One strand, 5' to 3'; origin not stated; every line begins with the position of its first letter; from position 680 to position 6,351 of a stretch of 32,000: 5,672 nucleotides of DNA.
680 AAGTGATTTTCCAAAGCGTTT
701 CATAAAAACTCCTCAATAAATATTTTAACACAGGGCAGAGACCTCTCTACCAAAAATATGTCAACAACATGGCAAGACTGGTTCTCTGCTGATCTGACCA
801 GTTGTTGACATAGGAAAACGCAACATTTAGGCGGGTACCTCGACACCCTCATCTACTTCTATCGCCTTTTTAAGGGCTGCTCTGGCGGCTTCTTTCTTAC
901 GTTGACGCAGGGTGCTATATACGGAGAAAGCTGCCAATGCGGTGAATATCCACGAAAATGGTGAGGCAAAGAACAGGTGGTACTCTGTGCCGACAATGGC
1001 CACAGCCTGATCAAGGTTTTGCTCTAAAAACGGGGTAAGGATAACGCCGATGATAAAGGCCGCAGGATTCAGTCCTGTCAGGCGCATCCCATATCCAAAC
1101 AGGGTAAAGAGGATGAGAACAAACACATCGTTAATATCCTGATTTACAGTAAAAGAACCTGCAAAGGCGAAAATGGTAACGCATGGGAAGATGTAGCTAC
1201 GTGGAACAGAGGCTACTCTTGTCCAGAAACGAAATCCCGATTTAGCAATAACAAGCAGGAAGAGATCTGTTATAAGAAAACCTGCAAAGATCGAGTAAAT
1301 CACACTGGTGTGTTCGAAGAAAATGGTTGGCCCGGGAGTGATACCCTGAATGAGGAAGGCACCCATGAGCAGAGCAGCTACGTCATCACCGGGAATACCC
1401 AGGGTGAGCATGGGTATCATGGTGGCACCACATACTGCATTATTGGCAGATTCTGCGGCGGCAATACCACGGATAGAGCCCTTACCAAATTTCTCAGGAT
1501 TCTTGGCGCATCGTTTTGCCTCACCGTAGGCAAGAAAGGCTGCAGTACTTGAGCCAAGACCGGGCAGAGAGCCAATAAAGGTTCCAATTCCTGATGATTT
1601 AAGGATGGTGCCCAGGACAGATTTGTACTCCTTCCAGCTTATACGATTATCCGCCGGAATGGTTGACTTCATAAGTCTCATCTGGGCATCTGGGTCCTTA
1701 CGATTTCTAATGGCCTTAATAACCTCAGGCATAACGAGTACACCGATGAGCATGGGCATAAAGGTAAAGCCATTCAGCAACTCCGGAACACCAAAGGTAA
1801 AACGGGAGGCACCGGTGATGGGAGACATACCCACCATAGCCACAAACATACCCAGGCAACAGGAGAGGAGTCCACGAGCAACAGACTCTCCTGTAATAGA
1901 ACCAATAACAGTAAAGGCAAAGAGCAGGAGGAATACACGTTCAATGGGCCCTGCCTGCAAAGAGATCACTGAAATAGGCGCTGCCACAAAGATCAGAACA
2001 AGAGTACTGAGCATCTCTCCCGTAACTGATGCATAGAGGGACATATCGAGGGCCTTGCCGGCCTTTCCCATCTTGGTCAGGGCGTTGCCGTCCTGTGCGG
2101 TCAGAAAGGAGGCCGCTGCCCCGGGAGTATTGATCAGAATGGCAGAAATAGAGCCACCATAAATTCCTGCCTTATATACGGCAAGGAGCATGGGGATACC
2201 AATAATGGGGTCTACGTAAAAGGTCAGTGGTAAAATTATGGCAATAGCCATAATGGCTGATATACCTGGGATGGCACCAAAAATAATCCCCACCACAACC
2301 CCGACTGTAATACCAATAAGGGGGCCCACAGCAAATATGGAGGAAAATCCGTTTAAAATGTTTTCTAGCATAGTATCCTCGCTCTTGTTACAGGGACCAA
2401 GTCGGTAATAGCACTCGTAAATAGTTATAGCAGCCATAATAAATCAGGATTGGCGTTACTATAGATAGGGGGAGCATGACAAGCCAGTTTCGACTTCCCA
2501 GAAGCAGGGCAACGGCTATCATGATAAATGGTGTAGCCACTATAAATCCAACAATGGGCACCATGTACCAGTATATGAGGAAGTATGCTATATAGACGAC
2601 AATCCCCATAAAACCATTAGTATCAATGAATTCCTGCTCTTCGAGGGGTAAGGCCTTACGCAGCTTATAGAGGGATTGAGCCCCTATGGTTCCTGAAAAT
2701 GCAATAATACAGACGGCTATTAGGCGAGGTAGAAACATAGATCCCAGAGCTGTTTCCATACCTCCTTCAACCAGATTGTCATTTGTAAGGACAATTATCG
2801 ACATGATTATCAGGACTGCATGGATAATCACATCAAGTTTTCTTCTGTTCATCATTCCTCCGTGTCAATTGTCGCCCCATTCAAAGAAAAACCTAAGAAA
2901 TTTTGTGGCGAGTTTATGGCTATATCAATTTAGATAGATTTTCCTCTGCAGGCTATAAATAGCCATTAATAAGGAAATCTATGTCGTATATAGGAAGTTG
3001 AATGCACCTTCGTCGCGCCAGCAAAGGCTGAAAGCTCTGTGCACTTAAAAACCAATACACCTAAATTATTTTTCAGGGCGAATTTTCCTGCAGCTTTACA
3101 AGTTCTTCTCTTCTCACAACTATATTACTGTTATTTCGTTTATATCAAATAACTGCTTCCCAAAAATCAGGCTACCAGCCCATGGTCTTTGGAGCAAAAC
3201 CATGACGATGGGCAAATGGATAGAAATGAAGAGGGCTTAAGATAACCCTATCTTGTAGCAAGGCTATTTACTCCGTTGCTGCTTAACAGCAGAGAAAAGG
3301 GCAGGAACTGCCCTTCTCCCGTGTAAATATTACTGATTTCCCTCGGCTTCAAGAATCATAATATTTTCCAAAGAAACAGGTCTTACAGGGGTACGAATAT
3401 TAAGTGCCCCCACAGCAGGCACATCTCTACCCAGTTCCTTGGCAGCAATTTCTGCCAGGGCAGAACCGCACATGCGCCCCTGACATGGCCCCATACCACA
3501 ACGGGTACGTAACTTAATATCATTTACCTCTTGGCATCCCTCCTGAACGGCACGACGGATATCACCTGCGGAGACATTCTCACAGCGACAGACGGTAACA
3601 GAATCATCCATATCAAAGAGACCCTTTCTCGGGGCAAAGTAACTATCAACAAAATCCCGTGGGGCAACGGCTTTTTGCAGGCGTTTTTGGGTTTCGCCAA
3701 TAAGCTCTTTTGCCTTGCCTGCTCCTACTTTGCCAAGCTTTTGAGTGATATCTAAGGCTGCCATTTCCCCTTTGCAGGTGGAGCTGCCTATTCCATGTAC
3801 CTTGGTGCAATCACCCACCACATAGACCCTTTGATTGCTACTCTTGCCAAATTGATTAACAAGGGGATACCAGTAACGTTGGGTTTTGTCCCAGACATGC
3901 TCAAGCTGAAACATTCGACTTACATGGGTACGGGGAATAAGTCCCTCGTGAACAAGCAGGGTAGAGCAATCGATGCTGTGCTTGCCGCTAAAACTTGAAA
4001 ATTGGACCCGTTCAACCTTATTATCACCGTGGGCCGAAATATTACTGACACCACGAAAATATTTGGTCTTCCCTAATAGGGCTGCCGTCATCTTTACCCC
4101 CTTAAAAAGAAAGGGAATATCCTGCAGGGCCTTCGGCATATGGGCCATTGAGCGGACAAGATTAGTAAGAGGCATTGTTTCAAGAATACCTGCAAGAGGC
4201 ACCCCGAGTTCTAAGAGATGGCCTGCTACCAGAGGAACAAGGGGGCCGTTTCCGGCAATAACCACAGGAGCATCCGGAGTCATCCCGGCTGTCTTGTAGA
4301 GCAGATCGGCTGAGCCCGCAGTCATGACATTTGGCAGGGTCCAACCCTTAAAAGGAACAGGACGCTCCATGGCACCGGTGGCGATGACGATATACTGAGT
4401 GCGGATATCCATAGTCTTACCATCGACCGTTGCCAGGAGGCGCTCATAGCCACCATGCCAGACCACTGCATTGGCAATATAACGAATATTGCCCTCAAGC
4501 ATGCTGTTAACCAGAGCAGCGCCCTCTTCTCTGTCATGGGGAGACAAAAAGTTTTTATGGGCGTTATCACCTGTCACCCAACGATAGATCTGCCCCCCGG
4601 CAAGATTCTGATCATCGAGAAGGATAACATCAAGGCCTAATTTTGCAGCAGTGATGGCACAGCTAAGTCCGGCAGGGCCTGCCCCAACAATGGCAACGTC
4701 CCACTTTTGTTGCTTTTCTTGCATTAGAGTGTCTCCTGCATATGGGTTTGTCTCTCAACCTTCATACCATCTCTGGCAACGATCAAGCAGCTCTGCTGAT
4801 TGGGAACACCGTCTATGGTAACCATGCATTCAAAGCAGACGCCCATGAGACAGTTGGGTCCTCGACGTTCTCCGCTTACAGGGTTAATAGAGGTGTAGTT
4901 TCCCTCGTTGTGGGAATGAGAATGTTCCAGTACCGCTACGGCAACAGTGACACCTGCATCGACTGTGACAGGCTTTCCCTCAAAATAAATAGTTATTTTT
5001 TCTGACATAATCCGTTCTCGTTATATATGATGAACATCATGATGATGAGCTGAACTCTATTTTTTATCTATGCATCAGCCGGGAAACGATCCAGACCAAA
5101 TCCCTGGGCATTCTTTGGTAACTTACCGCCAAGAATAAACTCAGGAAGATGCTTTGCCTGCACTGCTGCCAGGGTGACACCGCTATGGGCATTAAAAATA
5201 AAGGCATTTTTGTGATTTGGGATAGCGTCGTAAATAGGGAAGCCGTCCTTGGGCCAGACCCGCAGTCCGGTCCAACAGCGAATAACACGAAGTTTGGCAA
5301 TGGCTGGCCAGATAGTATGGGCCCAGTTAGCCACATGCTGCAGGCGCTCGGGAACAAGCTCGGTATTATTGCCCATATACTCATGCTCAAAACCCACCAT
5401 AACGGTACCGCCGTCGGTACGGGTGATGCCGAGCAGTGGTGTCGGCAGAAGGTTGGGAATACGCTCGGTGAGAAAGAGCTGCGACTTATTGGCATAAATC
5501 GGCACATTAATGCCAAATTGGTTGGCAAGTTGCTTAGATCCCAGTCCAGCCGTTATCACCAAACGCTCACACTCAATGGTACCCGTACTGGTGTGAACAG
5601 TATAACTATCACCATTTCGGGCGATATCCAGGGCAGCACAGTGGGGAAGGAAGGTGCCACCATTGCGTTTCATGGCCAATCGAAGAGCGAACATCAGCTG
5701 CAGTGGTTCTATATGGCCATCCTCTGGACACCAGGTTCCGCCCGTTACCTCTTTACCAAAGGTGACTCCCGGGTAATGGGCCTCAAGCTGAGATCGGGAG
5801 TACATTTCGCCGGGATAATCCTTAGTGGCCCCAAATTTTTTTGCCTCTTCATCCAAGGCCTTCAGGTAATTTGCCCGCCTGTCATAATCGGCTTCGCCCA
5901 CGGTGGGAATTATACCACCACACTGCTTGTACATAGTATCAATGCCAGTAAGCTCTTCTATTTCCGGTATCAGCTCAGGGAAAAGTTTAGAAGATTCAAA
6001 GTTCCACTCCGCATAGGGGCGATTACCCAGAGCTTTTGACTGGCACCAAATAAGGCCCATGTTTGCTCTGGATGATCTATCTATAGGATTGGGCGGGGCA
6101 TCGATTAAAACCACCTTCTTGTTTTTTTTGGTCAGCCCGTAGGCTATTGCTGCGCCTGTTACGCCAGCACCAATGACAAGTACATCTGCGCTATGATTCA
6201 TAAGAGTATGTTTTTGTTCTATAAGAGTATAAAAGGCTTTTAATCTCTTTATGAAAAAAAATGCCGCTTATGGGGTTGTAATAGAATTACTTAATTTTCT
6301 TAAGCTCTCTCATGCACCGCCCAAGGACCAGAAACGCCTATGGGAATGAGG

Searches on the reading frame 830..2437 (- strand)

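Call 62: search_protein_families(library=pfam, proteins=[window:830-2437:-], max_evalue=0.00001)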
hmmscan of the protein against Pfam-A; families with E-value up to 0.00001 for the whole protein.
window:830-2437:- (536 aa): 1 family
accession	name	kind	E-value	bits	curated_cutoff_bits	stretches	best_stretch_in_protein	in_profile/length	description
PF01970.21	TctA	-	5.2e-137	457.4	28.9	1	40-463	1-423/423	Tripartite tricarboxylate transporter TctA family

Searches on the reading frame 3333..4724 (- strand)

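Call 62: search_protein_families(library=pfam, proteins=[window:3333-4724:-], max_evalue=0.00001)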
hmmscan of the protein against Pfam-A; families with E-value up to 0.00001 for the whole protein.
window:3333-4724:- (464 aa): 9 families
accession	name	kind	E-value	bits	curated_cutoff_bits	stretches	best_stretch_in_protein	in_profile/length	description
PF07992.20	Pyr_redox_2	-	2.2e-22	80.3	26.1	1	9-309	2-278/291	Pyridine nucleotide-disulphide oxidoreductase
PF17806.6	SO_alpha_A3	-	4.6e-12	46.5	23.1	1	380-454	8-82/87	Sarcosine oxidase A3 domain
PF04324.20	Fer2_BFD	-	6.7e-11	42.8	26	1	377-427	1-48/50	BFD-like [2Fe-2S] binding domain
PF13738.12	Pyr_redox_3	-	2.8e-10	40.4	30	1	12-70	2-56/305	Pyridine nucleotide-disulphide oxidoreductase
PF13450.12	NAD_binding_8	-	4.5e-09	36.9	21.9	1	12-57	1-46/68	NAD(P)-binding Rossmann-like domain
PF12831.13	FAD_oxidored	-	2.1e-08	34.3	27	1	9-46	1-38/416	FAD dependent oxidoreductase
PF00890.30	FAD_binding_2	-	1.6e-07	31.3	20.4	1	9-45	1-37/414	FAD binding domain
PF03486.20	HI0933_like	-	5e-07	29.8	50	1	9-46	2-39/244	HI0933-like protein Rossmann domain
PF01266.30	DAO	-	8.2e-07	29.3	27.9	1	9-45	1-38/353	FAD dependent oxidoreductase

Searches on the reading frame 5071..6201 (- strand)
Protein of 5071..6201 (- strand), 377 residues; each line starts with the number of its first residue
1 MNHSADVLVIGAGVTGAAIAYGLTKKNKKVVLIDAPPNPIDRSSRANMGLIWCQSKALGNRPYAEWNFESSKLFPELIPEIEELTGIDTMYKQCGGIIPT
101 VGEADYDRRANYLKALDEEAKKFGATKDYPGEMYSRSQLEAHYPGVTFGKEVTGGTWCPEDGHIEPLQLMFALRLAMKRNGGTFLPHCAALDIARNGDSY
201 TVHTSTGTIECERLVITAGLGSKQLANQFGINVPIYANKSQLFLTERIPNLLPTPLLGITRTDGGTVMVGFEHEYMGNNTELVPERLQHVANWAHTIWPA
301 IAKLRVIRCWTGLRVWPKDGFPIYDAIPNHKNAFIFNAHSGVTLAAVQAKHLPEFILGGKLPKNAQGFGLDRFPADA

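Call 62: search_protein_families(library=pfam, proteins=[window:5071-6201:-], max_evalue=0.00001)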
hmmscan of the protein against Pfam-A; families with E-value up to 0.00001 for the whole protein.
window:5071-6201:- (377 aa): 2 families
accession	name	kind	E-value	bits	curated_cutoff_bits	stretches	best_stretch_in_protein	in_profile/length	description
PF01266.30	DAO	-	3.1e-57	195.1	27.9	1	6-352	1-350/353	FAD dependent oxidoreductase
PF07992.20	Pyr_redox_2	-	2.3e-06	27.7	26.1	0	6-37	2-175/291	Pyridine nucleotide-disulphide oxidoreductase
